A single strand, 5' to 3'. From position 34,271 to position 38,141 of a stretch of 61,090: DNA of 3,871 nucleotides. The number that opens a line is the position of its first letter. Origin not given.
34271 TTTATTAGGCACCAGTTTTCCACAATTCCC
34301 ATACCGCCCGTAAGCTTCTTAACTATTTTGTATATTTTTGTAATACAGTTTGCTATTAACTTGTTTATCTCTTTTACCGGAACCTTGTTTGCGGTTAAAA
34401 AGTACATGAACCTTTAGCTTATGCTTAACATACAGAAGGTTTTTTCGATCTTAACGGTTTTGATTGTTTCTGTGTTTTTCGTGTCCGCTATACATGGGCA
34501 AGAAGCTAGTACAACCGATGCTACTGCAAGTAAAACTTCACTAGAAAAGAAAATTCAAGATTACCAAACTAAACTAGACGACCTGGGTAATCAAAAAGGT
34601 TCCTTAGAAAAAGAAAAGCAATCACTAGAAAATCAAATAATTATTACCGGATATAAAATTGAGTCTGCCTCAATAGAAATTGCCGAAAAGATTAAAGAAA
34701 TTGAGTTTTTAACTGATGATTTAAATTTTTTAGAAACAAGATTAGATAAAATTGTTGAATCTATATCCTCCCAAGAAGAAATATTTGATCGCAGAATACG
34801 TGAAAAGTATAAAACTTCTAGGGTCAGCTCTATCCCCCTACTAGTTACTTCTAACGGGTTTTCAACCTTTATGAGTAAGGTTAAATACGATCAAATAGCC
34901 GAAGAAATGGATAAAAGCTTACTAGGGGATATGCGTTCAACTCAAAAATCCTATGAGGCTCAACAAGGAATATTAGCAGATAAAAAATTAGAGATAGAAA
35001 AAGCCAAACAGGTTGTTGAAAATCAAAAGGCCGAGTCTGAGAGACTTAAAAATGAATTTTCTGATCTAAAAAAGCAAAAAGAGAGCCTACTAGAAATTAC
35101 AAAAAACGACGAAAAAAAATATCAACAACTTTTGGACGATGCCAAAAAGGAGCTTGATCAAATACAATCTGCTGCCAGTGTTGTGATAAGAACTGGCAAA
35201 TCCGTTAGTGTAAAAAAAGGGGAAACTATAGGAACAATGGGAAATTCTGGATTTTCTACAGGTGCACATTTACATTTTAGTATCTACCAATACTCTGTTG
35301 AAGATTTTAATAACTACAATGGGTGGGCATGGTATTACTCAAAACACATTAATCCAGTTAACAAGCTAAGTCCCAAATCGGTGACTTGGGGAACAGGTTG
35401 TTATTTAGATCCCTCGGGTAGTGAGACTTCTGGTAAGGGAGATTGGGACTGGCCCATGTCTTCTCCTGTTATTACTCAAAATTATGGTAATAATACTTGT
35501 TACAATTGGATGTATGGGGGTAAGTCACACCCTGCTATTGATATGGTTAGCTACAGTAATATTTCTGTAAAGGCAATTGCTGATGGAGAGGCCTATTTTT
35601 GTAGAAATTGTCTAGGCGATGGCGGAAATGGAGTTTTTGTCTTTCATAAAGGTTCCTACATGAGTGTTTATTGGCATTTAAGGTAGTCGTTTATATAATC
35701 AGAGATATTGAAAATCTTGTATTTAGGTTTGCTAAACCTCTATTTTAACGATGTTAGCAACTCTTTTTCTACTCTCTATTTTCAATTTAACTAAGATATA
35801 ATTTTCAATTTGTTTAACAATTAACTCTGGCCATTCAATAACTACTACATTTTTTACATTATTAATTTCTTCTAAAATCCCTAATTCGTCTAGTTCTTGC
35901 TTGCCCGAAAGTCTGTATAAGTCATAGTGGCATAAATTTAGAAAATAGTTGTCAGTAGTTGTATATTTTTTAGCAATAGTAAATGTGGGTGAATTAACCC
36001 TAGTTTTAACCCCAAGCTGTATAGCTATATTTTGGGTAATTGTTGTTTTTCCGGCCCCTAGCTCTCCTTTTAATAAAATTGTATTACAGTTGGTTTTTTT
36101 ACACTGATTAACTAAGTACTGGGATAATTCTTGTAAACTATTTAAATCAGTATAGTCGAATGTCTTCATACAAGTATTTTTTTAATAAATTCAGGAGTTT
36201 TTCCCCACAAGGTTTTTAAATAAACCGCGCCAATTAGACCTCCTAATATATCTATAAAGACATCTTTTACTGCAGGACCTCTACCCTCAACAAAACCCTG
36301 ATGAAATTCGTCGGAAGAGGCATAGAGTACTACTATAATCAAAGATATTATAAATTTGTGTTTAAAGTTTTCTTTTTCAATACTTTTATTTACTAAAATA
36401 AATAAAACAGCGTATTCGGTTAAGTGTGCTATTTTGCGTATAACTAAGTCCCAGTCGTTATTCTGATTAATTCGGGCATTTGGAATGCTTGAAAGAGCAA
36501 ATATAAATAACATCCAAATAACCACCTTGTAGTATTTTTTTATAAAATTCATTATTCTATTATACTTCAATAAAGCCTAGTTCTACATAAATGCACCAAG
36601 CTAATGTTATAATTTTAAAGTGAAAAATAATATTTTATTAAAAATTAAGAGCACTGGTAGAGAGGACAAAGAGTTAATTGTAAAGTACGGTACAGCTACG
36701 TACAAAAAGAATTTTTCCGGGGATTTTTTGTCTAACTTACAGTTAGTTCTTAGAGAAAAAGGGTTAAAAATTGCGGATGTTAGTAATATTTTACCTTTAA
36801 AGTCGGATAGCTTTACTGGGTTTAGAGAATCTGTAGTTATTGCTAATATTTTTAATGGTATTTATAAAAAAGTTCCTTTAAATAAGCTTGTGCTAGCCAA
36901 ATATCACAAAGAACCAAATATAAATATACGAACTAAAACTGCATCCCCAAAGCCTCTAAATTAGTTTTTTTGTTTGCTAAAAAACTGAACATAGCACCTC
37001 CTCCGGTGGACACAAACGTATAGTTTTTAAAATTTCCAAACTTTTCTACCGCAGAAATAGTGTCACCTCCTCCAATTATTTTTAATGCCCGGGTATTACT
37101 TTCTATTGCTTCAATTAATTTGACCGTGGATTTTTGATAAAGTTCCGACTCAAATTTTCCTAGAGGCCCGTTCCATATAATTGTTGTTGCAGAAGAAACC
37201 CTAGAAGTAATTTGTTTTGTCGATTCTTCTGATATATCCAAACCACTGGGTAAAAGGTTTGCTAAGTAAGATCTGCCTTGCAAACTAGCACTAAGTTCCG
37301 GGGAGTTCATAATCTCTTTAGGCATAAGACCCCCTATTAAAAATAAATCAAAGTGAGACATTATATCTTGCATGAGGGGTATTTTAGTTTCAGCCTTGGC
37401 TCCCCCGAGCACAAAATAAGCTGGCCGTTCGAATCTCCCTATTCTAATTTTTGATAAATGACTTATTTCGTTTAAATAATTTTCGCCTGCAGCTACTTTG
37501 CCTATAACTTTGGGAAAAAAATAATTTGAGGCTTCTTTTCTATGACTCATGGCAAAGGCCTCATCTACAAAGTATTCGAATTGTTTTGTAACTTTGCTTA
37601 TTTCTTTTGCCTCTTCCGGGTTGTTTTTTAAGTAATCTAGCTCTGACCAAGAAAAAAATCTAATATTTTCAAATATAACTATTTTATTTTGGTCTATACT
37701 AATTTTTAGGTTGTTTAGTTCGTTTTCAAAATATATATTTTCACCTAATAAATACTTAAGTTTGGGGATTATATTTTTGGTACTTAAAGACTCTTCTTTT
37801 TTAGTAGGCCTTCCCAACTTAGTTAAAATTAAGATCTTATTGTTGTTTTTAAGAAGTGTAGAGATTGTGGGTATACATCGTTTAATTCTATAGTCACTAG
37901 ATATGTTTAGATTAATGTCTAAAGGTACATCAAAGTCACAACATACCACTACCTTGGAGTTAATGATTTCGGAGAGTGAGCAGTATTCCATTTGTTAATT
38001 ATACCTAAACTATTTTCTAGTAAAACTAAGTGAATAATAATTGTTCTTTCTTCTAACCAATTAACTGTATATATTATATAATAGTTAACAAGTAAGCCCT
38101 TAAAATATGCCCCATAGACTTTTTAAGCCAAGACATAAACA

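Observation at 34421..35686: FtsEX-adjacent coiled-coil hydrolase carries an apparently circularly permuted M23/LytM domain with all catalytic motifs intact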

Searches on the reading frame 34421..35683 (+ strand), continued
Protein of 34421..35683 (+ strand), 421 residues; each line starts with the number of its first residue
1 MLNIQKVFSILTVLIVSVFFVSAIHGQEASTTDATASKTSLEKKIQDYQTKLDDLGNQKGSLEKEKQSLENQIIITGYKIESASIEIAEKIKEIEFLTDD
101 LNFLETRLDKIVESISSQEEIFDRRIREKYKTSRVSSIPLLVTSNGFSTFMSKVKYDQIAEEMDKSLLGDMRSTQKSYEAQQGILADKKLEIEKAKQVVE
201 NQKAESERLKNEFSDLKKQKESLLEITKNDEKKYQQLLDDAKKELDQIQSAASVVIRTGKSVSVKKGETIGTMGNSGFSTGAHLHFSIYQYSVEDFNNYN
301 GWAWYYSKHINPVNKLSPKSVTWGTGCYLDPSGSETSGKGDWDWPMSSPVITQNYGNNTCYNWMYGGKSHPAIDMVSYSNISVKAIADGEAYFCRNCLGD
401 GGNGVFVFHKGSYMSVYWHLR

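Call 14: find_related_loci(query=A1, collection=genome_contigs, flank=5000)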
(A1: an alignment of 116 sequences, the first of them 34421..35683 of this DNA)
Query A1 (421 aa) in genome_contigs; peptide patterns used: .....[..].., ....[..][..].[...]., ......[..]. (x = any residue, [..] = any of these).
599 stretches matched a pattern (row limit reached: there are more); 86 encode a relative of the query (tblastn E <= 1e-3); the best 80 are kept; 79 distinct loci.
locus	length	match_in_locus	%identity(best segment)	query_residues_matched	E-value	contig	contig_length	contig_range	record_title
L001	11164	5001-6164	52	34-421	5e-140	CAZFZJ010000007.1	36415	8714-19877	MAG TPA_asm: uncultured Candidatus Saccharibacteria bacterium isolate SRP290908_co2_230 genome assembly, contig: NODE_13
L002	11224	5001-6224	47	8-421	3e-135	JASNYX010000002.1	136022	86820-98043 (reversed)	MAG: Patescibacteria group bacterium isolate PATE-7 HKU-EGSB-PATE-7_2, whole genome shotgun sequence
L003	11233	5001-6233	47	11-421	3e-133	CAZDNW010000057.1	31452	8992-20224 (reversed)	MAG TPA_asm: uncultured Candidatus Saccharibacteria bacterium isolate binchicken_co219_61 genome assembly, contig: k141_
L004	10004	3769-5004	48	9-421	1e-123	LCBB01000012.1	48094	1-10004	MAG: candidate division WWE3 bacterium GW2011_GWC2_41_23 UU55_C0012, whole genome shotgun sequence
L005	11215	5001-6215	43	7-420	2e-115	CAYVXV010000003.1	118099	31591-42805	MAG TPA_asm: uncultured Pseudomonadales bacterium isolate SRP193661_co2_36 genome assembly, contig: NODE_109_length_1180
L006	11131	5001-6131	46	42-421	9e-112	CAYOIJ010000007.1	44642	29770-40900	MAG TPA_asm: uncultured Pseudomonadales bacterium isolate binchicken_co45_383 genome assembly, contig: NODE_1082_length_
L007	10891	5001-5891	55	125-421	3e-111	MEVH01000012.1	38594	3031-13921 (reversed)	MAG: candidate division WWE3 bacterium RIFCSPLOWO2_01_FULL_39_13 rifcsplowo2_01_scaffold_3017, whole genome shotgun sequ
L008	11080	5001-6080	49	48-421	5e-111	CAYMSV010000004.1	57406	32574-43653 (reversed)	MAG TPA_asm: uncultured Pseudomonadales bacterium isolate SRP241326_co1_55 genome assembly, contig: NODE_929_length_5740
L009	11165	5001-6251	43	5-421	4e-108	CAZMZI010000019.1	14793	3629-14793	MAG TPA_asm: uncultured Pseudomonadales bacterium isolate SRP192515_co1_162 genome assembly, contig: NODE_3904_length_14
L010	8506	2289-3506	40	2-421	1e-107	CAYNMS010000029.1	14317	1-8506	MAG TPA_asm: uncultured Pseudomonadales bacterium isolate SRP239054_co1_52 genome assembly, contig: NODE_3057_length_143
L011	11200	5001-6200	43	7-421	1e-107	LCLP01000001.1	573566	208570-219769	MAG: Candidatus Pacebacteria bacterium GW2011_GWA1_46_10 UX28_C0001, whole genome shotgun sequence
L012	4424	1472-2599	44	41-421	9e-106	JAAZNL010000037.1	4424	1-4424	MAG: candidate division WWE3 bacterium isolate AS27yjCOA_165 92354_AS27, whole genome shotgun sequence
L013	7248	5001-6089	43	38-421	1e-104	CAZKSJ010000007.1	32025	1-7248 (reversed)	MAG TPA_asm: uncultured Pseudomonadales bacterium isolate SRP239243_co2_85 genome assembly, contig: NODE_2005_length_320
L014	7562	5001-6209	42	15-421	2e-102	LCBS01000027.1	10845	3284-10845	MAG: candidate division WWE3 bacterium GW2011_GWB1_41_6 UU72_C0027, whole genome shotgun sequence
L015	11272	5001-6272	41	1-421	3e-102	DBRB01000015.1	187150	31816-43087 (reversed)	MAG TPA_asm: candidate division WWE3 bacterium UBA1379 UBA1379_contig_1857, whole genome shotgun sequence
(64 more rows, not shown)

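Call 20: search_protein_families(library=pfam, proteins=[P0015, P0118], max_evalue=0.001)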
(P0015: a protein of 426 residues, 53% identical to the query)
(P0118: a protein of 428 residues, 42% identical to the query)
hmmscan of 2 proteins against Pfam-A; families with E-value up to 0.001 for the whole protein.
P0015 (426 aa): 5 families
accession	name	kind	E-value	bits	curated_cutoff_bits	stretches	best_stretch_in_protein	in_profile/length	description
PF01551.29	Peptidase_M23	-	4e-14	53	28.7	1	262-297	56-91/96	Peptidase family M23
PF24568.1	CC_PcsB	-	3e-06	27.5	27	1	115-184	3-73/75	Peptidoglycan hydrolase PcsB, coiled-coil domain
PF11932.13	DUF3450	-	1.3e-05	25.1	32.6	1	37-110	19-92/241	Protein of unknown function (DUF3450)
PF01519.22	DUF16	-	0.00038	21.4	40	1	45-117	31-103/104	Protein of unknown function DUF16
PF06818.20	Fez1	-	0.00077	20.4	34.4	0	165-257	22-110/199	Fez1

P0118 (428 aa): 3 families
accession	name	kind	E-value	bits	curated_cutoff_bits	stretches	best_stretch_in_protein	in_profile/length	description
PF01551.29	Peptidase_M23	-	1.3e-13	51.4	28.7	2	254-302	42-90/96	Peptidase family M23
PF24568.1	CC_PcsB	-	6.9e-06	26.3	27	1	120-189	1-71/75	Peptidoglycan hydrolase PcsB, coiled-coil domain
PF01166.23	TSC22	-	0.00052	20.6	30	0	48-78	14-44/57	TSC-22/dip/bun family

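Call 21: predict_structure(alignment_id=A1)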
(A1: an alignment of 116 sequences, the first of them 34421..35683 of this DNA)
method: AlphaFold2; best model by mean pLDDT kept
length: 421 residues; sequences in the alignment: 116
mean_pLDDT: 85.7   pTM: 0.65
mean pLDDT of the five models: 85.7, 82.5, 81.5, 79.7, 78.1
residues with pLDDT >= 90: 183; 70-90: 204; 50-70: 29; < 50: 5
segments of 3 or more residues with pLDDT < 50: none
pLDDT, mean of each block of 10 residues (from residue 1): 80 85 53 79 91 82 88 91 93 94 90 83 79 62 62 75 79 84 93 95 88 81 86 86 83 76 97 82 95 85 86 98 89 96 97 89 82 94 98 86 92 96 88
secondary structure, 60 per line:
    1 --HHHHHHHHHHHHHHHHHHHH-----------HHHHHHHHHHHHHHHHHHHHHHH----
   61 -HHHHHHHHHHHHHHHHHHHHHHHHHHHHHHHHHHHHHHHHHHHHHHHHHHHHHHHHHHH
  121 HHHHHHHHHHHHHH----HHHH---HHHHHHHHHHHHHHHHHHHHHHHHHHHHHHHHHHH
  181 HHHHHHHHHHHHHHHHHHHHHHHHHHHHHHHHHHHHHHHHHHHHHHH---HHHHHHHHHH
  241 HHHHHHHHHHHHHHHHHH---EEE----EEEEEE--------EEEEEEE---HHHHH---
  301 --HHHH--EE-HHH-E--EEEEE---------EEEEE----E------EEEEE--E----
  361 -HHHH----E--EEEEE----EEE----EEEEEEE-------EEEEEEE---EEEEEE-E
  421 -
elements in order: H3-22 H34-56 H62-134 H139-142 H146-227 H231-258 E262-264 E269-274 E283-289 H293-297 H303-306 E319-323 E333-337 E349-353 H362-365 E373-377 E382-384 E389-395 E403-409 E413-418
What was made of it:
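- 34421..34501 (+): N-terminal signal peptide or membrane anchor (aa 1-27). Hydrophobic helix aa 3-22 in the model, followed by a low-confidence segment (call 21).
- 34520..35194 (+): Long antiparallel coiled coil plus a last conserved helix (aa 34-258). It resembles the EnvC, PcsB and RipC coiled coils. Model helices 34-56, 62-134, 146-227 and 231-258 (call 21).
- On FtsEX-coupled coiled-coil wall hydrolases and activators (EnvC, PcsB, RipC, CwlO class): Model helices cover aa 34-258 (call 21).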

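Call 23: fold_search(model_id=the predicted structure, library=pdb)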
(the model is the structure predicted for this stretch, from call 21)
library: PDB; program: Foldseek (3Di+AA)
matches with E <= 10: 631; with E <= 0.001: 1
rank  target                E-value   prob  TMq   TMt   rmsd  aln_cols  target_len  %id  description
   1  8tzl_E                2.5e-04  1.00  0.34  0.40  21.2       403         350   15  Cryo-EM structure of Vibrio cholerae FtsE/FtsX/EnvC complex, full-length (released 2023-12-20)
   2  6r1j_J                1.8e-02  0.98  0.21  0.31  11.7       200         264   10  Structure of the soluble AhlC triple head mutant of the tripartite alpha-pore forming toxin, AHL, from Aeromonas hydro (released 2019-07-10)
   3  8i4v_B                2.0e-02  0.93  0.15  0.24  20.7       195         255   16  Cryo-EM structure of 5-subunit Smc5/6 arm region (released 2024-06-26)
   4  7tva_A                2.2e-02  0.84  0.23  0.18  24.2       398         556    9  Stat5a Core in complex with AK2292 (released 2023-02-15)
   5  6ewy                  2.8e-02  0.94  0.18  0.34  13.1       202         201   11  RipA Peptidoglycan hydrolase (Rv1477, Mycobacterium tuberculosis) N-terminal domain (released 2018-05-02)
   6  4tko                  3.0e-02  0.60  0.21  0.25  21.9       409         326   11  Structure of the periplasmic adaptor protein EmrA (released 2014-07-09)
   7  7ubt                  3.5e-02  0.63  0.21  0.16  24.5       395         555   10  Stat5a Core in complex with Compound 18 (released 2023-02-15)
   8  6h2e_P                5.2e-02  0.90  0.19  0.29  12.0       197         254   11  Structure of the soluble AhlC of the tripartite alpha-pore forming toxin, AHL, from Aeromonas hydrophila. (released 2019-07-10)
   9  8i4v_A                5.2e-02  0.75  0.18  0.24  27.4       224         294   19  Cryo-EM structure of 5-subunit Smc5/6 arm region (released 2024-06-26)
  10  9c4k_B                5.2e-02  0.23  0.18  0.08  39.1       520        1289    9  Yersinia entomophaga holotoxin complex in prepore conformation (released 2025-12-31)
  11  3qwe                  6.2e-02  0.97  0.24  0.35  10.0       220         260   13  Crystal structure of the N-terminal domain of the GEM interacting protein (released 2011-03-23)
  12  8dmo_A                7.7e-02  0.41  0.20  0.15  26.0       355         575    9  Structure of open, inward-facing MsbA from E. coli (released 2022-12-14)
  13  4o9y_G                8.2e-02  0.84  0.19  0.05  19.8       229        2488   10  Crystal Structure of TcdA1 (released 2014-02-26)
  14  5nnv_D                8.6e-02  1.00  0.31  0.49  17.8       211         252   15  Structure of a Bacillus subtilis Smc coiled coil middle fragment (released 2017-06-21)
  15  5xg2                  8.6e-02  0.93  0.24  0.38  14.2       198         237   15  Crystal structure of a coiled-coil segment (residues 345-468 and 694-814) of Pyrococcus yayanosii Smc (released 2017-06-07)
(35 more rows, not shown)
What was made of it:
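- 34520..35194 (+): Foldseek best hit is EnvC in the V. cholerae FtsEX complex, 8tzl_E, E 2.5e-4, followed by RipC and PcsB (call 23).
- On FtsEX-coupled coiled-coil wall hydrolases and activators (EnvC, PcsB, RipC, CwlO class): Foldseek hits include EnvC 8tzl_E (E 2.5e-4), then RipC and PcsB (call 23).
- Closest known: EnvC. Same: EnvC is the best structural hit of the full-length model (call 23).
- Closest known: PcsB. Same: RipC and PcsB coiled coils appear among the Foldseek hits (call 23).
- The full-length model's best PDB hit is EnvC in the FtsEX complex (call 23). The full-length model's best structural match is EnvC (call 23).
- Tried and rejected: This supported an EnvC, RipC or PcsB-like architecture but said nothing about the catalytic domain (call 23).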

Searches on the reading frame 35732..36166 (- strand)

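Call 20: search_protein_families(library=pfam, proteins=[window:35732-36166:-], max_evalue=0.001)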
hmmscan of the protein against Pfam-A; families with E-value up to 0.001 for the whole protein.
window:35732-36166:- (144 aa): 2 families
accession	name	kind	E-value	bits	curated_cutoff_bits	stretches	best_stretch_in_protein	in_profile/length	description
PF02367.23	TsaE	-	1.7e-32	112.5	26.6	1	7-131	3-121/128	Threonylcarbamoyl adenosine biosynthesis protein TsaE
PF25199.1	nSTAND_NTPase5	-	0.00054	20.2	34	0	9-52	23-66/145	Novel STAND NTPase 5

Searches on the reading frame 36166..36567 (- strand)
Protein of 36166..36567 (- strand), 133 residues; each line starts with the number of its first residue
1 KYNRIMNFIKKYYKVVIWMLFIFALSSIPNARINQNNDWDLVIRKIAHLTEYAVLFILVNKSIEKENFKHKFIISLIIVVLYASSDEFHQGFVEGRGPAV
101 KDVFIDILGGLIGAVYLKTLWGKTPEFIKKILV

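Call 20: search_protein_families(library=pfam, proteins=[window:36166-36567:-], max_evalue=0.001)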
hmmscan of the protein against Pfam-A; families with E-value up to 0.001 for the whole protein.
window:36166-36567:- (133 aa): 1 family
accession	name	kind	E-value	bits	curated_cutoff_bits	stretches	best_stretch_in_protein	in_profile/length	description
PF04892.17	VanZ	-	9.1e-17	62.3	30.1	1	16-118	6-123/126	VanZ like family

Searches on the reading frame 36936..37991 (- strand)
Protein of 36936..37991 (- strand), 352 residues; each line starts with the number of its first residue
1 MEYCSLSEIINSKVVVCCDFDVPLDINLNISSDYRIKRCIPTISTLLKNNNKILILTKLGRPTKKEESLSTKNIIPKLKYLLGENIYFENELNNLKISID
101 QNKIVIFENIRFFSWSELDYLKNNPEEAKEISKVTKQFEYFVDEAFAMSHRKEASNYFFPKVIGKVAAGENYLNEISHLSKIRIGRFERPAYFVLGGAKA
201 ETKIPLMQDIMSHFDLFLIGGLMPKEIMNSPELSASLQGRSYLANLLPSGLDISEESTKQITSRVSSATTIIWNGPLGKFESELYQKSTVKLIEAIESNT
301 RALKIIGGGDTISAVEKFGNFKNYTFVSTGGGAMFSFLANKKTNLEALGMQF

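Call 66: search_protein_families(library=pfam, proteins=[window:36936-37991:-], max_evalue=0.001)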
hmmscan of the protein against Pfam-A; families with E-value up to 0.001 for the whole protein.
window:36936-37991:- (352 aa): 1 family
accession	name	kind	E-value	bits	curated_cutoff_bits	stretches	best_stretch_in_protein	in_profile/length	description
PF00162.24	PGK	-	2.4e-72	244.5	27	2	10-225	7-218/379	Phosphoglycerate kinase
